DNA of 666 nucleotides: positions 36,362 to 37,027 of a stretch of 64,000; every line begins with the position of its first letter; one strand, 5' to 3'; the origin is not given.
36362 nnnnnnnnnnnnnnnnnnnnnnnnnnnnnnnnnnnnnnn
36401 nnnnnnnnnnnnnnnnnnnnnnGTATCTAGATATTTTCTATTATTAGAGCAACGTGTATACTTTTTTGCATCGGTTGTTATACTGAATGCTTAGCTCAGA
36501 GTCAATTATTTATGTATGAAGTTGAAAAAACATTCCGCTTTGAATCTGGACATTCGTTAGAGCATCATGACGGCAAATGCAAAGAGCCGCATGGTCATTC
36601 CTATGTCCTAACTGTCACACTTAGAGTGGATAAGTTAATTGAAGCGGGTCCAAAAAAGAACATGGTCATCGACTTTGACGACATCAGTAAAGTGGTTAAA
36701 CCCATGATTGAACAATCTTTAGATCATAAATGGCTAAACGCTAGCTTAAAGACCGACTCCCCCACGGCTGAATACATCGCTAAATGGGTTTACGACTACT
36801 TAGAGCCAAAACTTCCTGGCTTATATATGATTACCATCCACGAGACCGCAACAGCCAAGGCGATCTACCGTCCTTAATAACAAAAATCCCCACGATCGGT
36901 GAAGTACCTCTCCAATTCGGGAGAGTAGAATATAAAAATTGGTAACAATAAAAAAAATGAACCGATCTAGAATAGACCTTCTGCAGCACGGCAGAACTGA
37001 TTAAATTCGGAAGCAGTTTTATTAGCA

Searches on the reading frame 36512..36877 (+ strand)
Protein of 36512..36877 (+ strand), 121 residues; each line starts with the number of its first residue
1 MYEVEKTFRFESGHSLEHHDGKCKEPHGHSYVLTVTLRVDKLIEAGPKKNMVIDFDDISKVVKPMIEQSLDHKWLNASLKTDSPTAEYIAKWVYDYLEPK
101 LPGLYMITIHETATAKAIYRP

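Call 37: search_protein_families(library=pfam, proteins=[window:36512-36877:+], max_evalue=0.00001)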
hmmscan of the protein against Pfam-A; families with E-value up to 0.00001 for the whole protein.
window:36512-36877:+ (121 aa): 1 family
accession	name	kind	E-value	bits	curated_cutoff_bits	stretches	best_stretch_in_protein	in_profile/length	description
PF01242.24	PTPS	-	3.5e-32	111.3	22.4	1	3-120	1-119/121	6-pyruvoyl tetrahydropterin synthase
